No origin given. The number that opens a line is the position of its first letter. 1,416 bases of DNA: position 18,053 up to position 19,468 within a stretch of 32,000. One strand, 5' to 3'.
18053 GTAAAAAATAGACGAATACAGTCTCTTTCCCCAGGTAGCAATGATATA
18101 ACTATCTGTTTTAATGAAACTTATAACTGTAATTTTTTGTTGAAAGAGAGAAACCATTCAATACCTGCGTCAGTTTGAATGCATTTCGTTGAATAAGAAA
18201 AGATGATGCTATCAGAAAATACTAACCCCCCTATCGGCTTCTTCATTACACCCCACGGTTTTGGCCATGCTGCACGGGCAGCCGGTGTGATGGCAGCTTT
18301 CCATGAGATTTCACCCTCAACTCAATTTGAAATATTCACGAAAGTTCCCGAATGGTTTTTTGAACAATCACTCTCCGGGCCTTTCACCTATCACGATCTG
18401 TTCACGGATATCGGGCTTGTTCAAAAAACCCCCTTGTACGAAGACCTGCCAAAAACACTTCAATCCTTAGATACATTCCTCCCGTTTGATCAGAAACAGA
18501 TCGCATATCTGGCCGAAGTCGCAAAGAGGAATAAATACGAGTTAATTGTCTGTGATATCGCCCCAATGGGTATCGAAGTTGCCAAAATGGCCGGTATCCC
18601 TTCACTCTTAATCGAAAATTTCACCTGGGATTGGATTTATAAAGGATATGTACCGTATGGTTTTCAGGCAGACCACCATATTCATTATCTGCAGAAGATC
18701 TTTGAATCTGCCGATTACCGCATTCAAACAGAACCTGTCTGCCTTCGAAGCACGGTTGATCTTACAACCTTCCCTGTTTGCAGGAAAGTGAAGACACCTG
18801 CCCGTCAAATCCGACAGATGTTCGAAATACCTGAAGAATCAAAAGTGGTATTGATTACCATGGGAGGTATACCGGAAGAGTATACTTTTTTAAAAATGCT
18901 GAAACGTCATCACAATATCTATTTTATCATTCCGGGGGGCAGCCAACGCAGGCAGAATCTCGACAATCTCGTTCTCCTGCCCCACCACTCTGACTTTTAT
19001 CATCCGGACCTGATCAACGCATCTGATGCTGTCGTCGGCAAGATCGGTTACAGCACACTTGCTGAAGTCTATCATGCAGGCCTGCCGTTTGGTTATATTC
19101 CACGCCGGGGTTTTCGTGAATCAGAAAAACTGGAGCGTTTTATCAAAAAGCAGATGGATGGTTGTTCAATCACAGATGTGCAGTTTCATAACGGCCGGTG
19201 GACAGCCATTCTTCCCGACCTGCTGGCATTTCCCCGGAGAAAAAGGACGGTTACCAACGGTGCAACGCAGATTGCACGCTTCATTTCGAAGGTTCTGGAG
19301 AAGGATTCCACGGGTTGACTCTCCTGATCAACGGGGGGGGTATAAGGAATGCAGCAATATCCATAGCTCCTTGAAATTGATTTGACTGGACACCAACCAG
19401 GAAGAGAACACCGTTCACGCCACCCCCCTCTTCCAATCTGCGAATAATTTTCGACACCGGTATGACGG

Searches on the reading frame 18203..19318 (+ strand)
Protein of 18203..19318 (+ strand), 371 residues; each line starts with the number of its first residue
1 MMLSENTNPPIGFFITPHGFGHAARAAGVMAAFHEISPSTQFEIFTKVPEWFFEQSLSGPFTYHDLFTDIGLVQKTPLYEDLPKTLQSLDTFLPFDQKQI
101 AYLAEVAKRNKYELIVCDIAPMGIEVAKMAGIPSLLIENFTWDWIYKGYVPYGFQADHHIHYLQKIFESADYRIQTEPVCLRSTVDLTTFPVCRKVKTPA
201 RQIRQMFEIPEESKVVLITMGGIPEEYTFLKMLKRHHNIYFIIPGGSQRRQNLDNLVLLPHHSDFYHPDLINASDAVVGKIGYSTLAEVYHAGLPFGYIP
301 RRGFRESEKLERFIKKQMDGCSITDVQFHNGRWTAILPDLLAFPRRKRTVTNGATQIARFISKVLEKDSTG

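Call 10: search_protein_families(library=pfam, proteins=[window:18203-19318:+], max_evalue=0.001)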
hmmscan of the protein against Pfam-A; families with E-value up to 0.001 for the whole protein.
window:18203-19318:+ (371 aa): 1 family
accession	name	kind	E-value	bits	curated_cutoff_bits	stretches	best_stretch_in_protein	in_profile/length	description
PF13528.12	Glyco_trans_1_3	-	0.00067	19.4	25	0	87-303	72-284/322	Glycosyl transferase family 1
